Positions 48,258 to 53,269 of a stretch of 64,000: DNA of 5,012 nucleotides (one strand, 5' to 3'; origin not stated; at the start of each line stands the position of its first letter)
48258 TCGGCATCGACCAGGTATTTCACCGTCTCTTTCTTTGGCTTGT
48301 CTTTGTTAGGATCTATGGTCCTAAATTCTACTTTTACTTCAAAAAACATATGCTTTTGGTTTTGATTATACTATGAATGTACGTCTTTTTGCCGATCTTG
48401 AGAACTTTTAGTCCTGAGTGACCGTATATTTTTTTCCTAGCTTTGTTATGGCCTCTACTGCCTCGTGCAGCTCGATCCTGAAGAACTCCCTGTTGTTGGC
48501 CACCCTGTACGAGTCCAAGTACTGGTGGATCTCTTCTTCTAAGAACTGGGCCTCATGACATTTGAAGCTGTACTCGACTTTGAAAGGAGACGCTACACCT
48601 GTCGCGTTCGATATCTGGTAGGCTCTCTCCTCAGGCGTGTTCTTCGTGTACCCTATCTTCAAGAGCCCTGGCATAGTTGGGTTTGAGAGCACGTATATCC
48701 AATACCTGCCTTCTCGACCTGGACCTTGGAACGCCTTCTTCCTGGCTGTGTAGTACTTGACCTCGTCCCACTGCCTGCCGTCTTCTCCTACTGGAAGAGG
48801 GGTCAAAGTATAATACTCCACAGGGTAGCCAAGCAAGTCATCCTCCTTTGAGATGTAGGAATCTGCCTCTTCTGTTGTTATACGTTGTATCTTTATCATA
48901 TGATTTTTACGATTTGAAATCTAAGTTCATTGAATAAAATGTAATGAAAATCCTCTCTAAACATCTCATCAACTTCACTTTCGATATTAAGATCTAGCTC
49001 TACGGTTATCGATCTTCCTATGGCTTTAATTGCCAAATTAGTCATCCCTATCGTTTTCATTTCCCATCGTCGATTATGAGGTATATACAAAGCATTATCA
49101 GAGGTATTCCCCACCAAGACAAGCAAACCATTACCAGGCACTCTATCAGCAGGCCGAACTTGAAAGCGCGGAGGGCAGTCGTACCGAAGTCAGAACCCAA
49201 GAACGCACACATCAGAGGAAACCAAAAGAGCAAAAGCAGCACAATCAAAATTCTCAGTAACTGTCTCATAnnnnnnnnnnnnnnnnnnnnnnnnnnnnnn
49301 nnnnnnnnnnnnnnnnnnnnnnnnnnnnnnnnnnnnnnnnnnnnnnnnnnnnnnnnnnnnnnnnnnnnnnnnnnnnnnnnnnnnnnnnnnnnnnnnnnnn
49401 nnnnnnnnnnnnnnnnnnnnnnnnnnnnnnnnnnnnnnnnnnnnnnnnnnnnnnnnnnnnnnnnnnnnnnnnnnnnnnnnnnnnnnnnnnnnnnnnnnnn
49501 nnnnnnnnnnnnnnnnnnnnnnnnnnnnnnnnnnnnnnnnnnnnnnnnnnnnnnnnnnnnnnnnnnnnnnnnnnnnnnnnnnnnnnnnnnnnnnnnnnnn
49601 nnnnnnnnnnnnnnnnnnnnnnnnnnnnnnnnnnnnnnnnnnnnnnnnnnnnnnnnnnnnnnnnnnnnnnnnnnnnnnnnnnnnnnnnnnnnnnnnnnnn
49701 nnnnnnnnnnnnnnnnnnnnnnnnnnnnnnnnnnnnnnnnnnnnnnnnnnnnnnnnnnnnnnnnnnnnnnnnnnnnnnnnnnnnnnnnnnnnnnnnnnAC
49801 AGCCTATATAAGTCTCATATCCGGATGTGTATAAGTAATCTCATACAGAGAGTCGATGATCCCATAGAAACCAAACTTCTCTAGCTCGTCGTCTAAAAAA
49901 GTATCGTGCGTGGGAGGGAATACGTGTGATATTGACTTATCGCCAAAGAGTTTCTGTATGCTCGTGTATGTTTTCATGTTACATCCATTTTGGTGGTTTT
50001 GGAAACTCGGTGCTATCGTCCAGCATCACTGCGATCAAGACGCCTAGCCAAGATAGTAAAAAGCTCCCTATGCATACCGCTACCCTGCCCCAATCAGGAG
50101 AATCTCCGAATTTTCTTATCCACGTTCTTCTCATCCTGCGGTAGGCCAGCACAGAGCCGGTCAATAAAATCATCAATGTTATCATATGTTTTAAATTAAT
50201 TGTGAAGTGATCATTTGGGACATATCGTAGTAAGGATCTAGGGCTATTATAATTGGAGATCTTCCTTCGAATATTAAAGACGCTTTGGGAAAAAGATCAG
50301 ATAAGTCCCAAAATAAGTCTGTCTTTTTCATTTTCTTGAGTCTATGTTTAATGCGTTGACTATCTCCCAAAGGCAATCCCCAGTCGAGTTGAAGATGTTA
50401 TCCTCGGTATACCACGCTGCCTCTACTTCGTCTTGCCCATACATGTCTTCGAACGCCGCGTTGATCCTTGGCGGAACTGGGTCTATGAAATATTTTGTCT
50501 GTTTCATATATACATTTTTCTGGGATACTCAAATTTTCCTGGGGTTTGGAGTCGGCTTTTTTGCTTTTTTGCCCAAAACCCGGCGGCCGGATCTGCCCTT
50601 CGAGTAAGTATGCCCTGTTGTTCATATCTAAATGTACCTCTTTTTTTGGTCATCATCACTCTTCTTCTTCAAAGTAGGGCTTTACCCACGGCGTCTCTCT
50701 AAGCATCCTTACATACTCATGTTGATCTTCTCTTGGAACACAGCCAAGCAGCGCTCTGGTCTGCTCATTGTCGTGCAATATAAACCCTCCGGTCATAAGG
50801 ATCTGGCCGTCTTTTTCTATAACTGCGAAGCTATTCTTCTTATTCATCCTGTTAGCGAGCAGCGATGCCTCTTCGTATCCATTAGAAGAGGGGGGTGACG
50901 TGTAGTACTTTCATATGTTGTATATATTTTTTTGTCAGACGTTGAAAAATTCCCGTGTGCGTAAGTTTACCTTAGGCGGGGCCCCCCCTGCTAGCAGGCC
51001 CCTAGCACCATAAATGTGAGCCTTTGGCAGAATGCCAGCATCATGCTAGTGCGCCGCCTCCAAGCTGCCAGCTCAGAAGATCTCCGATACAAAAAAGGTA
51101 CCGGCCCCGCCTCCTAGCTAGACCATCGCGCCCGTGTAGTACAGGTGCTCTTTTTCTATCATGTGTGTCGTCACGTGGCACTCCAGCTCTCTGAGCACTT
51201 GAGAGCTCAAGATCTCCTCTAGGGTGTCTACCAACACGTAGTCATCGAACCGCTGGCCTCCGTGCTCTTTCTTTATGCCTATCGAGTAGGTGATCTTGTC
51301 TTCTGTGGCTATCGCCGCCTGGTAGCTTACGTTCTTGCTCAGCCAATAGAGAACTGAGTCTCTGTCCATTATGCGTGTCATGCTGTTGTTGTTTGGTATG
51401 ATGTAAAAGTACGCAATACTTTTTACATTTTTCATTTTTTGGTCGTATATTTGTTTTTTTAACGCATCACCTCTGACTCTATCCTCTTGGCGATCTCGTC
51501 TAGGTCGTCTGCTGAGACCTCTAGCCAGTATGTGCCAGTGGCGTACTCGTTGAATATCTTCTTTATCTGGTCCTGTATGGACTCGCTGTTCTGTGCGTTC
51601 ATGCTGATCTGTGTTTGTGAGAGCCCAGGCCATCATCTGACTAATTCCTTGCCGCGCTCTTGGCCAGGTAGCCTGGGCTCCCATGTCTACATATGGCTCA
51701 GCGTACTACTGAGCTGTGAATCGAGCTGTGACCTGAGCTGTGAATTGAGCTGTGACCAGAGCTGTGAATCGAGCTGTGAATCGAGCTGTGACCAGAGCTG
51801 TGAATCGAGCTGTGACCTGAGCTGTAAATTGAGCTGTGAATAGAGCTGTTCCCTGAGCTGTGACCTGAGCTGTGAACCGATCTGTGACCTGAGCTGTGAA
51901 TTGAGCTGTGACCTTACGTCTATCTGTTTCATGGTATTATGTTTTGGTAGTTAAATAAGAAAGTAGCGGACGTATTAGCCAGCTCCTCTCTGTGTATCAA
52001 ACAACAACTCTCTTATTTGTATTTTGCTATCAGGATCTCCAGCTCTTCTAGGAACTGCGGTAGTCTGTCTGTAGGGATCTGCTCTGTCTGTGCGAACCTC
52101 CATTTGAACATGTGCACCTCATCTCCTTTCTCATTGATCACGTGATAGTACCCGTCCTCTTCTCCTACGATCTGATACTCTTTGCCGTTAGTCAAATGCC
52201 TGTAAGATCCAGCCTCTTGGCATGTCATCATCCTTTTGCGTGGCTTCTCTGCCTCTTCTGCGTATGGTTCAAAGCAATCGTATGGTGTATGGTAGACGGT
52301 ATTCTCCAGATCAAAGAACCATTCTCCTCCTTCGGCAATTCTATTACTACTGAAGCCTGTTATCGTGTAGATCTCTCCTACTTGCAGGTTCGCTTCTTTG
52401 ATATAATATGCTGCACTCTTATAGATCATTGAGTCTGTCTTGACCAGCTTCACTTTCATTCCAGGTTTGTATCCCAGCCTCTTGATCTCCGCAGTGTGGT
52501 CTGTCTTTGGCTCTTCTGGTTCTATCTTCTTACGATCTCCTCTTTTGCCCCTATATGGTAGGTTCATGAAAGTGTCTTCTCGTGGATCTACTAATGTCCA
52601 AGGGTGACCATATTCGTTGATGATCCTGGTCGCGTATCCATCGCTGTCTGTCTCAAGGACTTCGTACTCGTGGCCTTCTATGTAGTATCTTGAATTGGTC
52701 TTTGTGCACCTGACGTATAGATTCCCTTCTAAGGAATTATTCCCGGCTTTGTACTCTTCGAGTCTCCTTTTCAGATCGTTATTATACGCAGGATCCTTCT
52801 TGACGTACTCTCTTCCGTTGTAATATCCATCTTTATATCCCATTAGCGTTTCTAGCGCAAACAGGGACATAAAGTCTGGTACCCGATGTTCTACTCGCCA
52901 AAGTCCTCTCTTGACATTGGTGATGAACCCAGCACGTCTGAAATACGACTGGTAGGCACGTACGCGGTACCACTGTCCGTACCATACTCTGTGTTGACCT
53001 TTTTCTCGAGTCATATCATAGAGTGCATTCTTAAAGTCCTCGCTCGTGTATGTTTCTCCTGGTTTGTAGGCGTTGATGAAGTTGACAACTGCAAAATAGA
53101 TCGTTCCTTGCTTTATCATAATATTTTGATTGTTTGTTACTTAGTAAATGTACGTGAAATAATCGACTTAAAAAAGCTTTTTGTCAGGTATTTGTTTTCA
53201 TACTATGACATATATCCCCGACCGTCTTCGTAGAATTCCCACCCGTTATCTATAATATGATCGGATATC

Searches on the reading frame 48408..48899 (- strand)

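Call 63: search_protein_families(library=pfam, proteins=[window:48408-48899:-], max_evalue=0.001)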
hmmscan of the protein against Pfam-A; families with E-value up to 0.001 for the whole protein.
window:48408-48899:- (163 aa): 2 families
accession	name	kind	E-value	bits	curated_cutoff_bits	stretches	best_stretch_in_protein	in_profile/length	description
PF10544.15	T5orf172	-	8.9e-18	65.1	20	1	67-153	2-99/101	T5orf172 domain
PF13455.12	MUG113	-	5.7e-14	52.9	22.3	1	80-153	1-72/73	Meiotically up-regulated gene 113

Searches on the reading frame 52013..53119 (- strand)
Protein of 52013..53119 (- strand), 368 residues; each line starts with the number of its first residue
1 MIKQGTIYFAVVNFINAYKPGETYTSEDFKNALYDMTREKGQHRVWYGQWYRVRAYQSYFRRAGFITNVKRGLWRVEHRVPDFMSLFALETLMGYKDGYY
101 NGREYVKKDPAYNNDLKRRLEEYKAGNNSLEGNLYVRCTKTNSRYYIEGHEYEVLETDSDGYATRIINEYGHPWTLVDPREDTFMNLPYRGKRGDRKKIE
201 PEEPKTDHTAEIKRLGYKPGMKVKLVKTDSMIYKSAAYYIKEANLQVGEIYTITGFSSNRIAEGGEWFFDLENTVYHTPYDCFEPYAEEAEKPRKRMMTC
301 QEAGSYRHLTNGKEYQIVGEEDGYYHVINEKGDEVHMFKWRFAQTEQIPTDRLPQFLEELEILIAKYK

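Call 16: search_protein_families(library=phrogs, proteins=[window:52013-53119:-], max_evalue=0.00001)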
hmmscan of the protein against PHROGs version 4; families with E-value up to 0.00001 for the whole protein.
window:52013-53119:- (368 aa): 0 families

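Call 63: search_protein_families(library=pfam, proteins=[window:52013-53119:-], max_evalue=0.001)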
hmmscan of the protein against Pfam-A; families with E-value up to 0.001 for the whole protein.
window:52013-53119:- (368 aa): 1 family
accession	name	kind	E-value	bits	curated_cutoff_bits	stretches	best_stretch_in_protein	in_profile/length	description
PF20111.4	DUF6501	-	0.00077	19.7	23.8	0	307-332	29-54/67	Family of unknown function (DUF6501)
